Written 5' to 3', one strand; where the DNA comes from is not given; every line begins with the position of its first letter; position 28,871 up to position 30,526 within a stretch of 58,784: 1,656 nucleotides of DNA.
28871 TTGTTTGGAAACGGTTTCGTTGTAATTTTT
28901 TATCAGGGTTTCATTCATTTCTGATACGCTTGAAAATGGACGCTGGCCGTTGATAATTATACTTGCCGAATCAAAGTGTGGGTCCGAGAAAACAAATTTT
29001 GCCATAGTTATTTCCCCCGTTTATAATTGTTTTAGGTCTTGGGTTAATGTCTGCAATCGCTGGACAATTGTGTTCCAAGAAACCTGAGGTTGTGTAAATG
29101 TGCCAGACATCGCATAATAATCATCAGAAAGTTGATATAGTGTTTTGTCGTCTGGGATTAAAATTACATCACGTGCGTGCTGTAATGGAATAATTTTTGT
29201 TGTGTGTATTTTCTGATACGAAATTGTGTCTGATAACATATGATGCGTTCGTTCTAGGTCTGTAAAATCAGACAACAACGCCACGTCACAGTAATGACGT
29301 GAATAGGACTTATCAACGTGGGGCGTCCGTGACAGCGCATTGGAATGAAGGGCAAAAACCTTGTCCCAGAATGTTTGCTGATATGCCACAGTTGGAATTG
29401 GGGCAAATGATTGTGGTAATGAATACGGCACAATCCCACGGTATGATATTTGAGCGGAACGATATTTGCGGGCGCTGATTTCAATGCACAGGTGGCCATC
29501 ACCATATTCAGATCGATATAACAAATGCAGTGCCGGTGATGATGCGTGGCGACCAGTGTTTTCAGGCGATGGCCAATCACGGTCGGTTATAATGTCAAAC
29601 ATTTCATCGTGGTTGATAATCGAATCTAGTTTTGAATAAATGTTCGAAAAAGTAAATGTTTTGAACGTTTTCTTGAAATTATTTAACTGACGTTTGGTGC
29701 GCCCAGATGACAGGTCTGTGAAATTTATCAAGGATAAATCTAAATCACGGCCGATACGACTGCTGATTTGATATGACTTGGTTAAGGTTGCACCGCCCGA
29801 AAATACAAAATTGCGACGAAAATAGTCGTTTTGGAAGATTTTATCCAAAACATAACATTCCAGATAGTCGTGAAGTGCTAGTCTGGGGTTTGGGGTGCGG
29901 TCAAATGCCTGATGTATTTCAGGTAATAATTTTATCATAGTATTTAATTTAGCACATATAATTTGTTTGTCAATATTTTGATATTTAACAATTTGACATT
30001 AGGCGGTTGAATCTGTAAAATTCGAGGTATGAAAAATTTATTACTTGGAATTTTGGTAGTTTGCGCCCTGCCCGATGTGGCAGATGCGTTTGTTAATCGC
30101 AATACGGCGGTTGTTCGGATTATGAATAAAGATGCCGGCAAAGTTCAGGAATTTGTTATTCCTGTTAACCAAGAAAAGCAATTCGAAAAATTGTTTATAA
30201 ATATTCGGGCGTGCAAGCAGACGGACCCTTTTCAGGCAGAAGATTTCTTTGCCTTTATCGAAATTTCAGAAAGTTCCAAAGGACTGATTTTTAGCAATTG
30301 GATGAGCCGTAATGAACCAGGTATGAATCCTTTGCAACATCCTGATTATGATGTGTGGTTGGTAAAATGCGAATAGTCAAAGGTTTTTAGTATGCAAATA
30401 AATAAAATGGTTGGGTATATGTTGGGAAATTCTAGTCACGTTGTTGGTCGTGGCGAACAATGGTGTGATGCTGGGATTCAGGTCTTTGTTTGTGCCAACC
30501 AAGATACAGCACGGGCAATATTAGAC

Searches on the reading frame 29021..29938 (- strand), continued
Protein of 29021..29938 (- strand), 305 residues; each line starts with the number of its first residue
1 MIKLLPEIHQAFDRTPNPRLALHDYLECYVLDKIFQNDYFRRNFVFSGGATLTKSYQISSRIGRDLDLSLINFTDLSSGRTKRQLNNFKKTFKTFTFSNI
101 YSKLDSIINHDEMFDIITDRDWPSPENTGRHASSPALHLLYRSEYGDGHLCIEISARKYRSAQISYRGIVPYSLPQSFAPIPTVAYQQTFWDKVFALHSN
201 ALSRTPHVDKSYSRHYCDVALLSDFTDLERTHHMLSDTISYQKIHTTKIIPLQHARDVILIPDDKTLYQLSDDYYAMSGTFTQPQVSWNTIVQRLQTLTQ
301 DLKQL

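Call 97: search_protein_representatives(protein=P0205)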
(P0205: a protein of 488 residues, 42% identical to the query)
Query: 488 residues. Proteins with E-value up to 0.001 (for the whole library): 13027; up to 1e-10: 3798; up to 1e-30: 32. The best 150 are listed.
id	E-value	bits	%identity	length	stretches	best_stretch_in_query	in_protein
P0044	7.8e-98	344.7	50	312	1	1-309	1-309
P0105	2.2e-76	274.0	68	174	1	317-488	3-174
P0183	2.1e-72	260.8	43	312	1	11-306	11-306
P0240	1.4e-71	258.1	42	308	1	7-307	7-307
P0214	6.6e-66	239.4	40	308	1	6-306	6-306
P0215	4.4e-65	236.7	40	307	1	8-309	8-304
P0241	5.9e-65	236.3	42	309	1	8-307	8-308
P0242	8.8e-64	232.4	39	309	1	5-304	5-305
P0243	2.0e-60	221.3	37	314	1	12-310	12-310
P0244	4.1e-54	200.5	36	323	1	14-308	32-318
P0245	1.5e-53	198.7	36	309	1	9-308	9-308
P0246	1.3e-52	195.6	38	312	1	8-308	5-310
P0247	7.1e-49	183.2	38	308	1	8-302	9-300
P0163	1.1e-47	179.3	62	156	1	317-436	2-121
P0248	3.2e-45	171.2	37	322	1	10-306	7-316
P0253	9.2e-34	133.4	47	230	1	317-473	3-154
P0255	3.6e-33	131.5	44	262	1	315-475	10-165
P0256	8.3e-33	130.3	43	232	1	318-477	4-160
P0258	5.0e-32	127.7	46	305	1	317-475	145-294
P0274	2.1e-28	115.8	45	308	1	318-475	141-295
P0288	3.5e-27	111.7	44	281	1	318-475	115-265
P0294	6.0e-27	110.9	45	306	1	314-474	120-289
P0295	6.3e-27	110.9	43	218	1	322-474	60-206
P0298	1.0e-26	110.2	41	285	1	317-475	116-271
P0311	2.9e-26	108.7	45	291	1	319-474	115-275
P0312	3.1e-26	108.6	41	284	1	318-473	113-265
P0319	6.6e-26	107.5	42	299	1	318-475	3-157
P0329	1.2e-25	106.6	40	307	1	318-474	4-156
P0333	1.9e-25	106.0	41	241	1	318-475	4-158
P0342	5.6e-25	104.4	39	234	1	318-474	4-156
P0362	3.3e-24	101.9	44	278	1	312-456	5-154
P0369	5.3e-24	101.2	40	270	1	308-475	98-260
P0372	1.1e-23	100.2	41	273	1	318-480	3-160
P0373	1.1e-23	100.2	43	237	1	318-449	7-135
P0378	1.3e-23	99.9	44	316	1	316-474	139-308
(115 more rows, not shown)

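Call 98: search_protein_families(library=pfam, proteins=[P0258, P0274, P0288, P0294, P0298, P0311, P0312, P0369, P0378, P0295], max_evalue=0.01)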
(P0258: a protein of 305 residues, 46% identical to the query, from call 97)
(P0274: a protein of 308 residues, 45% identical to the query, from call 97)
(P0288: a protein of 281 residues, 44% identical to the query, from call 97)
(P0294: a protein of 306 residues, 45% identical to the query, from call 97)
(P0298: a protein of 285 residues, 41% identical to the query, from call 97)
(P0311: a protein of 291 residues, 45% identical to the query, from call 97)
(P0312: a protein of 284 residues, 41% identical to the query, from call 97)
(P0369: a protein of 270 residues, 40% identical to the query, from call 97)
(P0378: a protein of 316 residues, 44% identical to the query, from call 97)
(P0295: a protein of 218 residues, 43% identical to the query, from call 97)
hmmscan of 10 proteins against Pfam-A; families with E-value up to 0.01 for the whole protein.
P0258 (305 aa): 1 family
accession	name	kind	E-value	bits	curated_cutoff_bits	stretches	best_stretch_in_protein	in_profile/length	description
PF00149.33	Metallophos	-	0.00055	20.9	21.5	1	146-271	4-117/191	Calcineurin-like phosphoesterase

P0274 (308 aa): 2 families
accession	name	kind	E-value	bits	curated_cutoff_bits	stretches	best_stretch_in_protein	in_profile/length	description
PF16418.11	CNOT1_HEAT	-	0.003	18.1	27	1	16-87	46-117/150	CCR4-NOT transcription complex subunit 1 HEAT repeat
PF12850.12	Metallophos_2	-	0.007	16.8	27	0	180-240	24-86/154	Calcineurin-like phosphoesterase superfamily domain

P0288 (281 aa): 1 family
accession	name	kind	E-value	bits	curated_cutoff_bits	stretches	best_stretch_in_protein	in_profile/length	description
PF00149.33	Metallophos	-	0.001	20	21.5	1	115-243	4-118/191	Calcineurin-like phosphoesterase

P0294 (306 aa): 0 families

P0298 (285 aa): 1 family
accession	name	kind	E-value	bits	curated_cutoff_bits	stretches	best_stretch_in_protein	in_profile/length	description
PF12850.12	Metallophos_2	-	1.1e-07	32.4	27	1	116-248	3-121/154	Calcineurin-like phosphoesterase superfamily domain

P0311 (291 aa): 1 family
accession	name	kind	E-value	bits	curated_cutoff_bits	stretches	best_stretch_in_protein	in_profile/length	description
PF12850.12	Metallophos_2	-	0.00094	19.7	27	1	152-204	15-66/154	Calcineurin-like phosphoesterase superfamily domain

P0312 (284 aa): 1 family
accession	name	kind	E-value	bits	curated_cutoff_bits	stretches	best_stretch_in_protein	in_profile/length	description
PF12850.12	Metallophos_2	-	0.00053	20.5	27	1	115-200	6-71/154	Calcineurin-like phosphoesterase superfamily domain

P0369 (270 aa): 2 families
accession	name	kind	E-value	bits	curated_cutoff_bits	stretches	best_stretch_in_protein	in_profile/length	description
PF00149.33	Metallophos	-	1.8e-08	35.5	21.5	1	106-230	2-116/191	Calcineurin-like phosphoesterase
PF12850.12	Metallophos_2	-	9.5e-07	29.4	27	1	106-235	2-120/154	Calcineurin-like phosphoesterase superfamily domain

P0378 (316 aa): 2 families
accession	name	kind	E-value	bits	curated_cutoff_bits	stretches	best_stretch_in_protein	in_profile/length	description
PF00149.33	Metallophos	-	1.7e-05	25.8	21.5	1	170-280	8-116/191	Calcineurin-like phosphoesterase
PF12850.12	Metallophos_2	-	0.001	19.5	27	1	185-288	15-123/154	Calcineurin-like phosphoesterase superfamily domain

P0295 (218 aa): 1 family
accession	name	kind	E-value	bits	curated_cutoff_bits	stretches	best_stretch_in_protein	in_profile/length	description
PF00149.33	Metallophos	-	8.7e-06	26.7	21.5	1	55-163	3-101/191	Calcineurin-like phosphoesterase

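Call 99: search_protein_families(library=pfam, proteins=[P0319, P0329, P0372, P0362, P0255, P0253, P0256, P0333, P0342, P0373], max_evalue=0.01)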
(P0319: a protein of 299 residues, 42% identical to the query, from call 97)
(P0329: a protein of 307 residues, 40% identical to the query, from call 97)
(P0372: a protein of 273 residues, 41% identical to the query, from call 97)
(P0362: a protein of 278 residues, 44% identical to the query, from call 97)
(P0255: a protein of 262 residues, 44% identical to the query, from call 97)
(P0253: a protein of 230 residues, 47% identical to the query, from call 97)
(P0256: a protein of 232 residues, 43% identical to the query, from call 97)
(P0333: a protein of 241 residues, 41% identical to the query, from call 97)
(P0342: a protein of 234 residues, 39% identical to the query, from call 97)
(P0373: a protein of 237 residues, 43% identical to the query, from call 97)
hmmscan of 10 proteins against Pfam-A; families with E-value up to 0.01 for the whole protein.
P0319 (299 aa): 1 family
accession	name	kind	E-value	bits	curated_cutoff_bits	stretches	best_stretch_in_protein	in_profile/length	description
PF00149.33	Metallophos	-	5e-08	34.1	21.5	1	4-135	5-117/191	Calcineurin-like phosphoesterase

P0329 (307 aa): 2 families
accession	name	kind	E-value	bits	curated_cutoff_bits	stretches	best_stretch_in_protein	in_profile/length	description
PF00149.33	Metallophos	-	2e-06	28.8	21.5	1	1-183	1-159/191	Calcineurin-like phosphoesterase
PF12850.12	Metallophos_2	-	6.7e-06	26.6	27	1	1-133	1-117/154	Calcineurin-like phosphoesterase superfamily domain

P0372 (273 aa): 0 families

P0362 (278 aa): 1 family
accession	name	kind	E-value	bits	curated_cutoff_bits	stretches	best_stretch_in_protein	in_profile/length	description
PF00149.33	Metallophos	-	1.8e-10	42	21.5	1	7-165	2-142/191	Calcineurin-like phosphoesterase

P0255 (262 aa): 2 families
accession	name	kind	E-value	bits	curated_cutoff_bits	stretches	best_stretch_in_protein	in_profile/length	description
PF00149.33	Metallophos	-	8.8e-06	26.7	21.5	1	12-155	3-120/191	Calcineurin-like phosphoesterase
PF12850.12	Metallophos_2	-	0.002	18.6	27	1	12-106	3-76/154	Calcineurin-like phosphoesterase superfamily domain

P0253 (230 aa): 2 families
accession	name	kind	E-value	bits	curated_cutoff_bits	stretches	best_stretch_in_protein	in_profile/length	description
PF00149.33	Metallophos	-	5.7e-07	30.6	21.5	1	1-139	1-123/191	Calcineurin-like phosphoesterase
PF12850.12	Metallophos_2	-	3.4e-05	24.3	27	1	1-141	1-126/154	Calcineurin-like phosphoesterase superfamily domain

P0256 (232 aa): 1 family
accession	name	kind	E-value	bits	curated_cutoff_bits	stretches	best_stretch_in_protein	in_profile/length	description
PF00149.33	Metallophos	-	1e-06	29.7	21.5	1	4-176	4-152/191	Calcineurin-like phosphoesterase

P0333 (241 aa): 1 family
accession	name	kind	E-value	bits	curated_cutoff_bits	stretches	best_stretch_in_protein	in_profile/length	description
PF00149.33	Metallophos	-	9.6e-05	23.3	21.5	1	3-98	3-86/191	Calcineurin-like phosphoesterase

P0342 (234 aa): 5 families
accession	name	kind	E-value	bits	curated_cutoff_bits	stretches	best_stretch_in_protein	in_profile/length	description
PF12850.12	Metallophos_2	-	7.8e-06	26.4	27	1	1-131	1-118/154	Calcineurin-like phosphoesterase superfamily domain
PF13275.11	S4_2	-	5.6e-05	23.4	24.6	1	176-229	10-61/65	S4 domain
PF00149.33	Metallophos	-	5.8e-05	24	21.5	1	1-104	1-93/191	Calcineurin-like phosphoesterase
PF01479.30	S4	-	0.00019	21.5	22.8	1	184-209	11-36/48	S4 domain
PF22421.1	SYY_C-terminal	-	0.003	17.8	27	1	175-211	20-56/83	Tyrosine--tRNA ligase SYY-like C-terminal domain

P0373 (237 aa): 1 family
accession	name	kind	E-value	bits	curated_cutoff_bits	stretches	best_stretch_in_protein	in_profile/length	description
PF00149.33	Metallophos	-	2.5e-05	25.2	21.5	1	8-137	5-117/191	Calcineurin-like phosphoesterase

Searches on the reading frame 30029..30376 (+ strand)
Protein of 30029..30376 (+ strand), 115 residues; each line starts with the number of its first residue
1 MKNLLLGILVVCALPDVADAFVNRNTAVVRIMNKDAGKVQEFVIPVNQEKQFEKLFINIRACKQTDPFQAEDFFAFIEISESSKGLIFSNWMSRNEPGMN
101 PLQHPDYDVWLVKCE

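Call 3: search_protein_families(library=pfam, proteins=[window:30029-30376:+], max_evalue=0.1)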
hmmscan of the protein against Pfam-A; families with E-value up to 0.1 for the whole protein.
window:30029-30376:+ (115 aa): 2 families
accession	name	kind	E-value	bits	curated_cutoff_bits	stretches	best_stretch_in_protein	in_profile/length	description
PF09923.14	DUF2155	-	1.6e-23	83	27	1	27-114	1-89/89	Uncharacterized protein conserved in bacteria (DUF2155)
PF10818.13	SecM_small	-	0.0047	18.1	26.1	1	3-76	7-78/95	secA translation cis-regulator SecM, small type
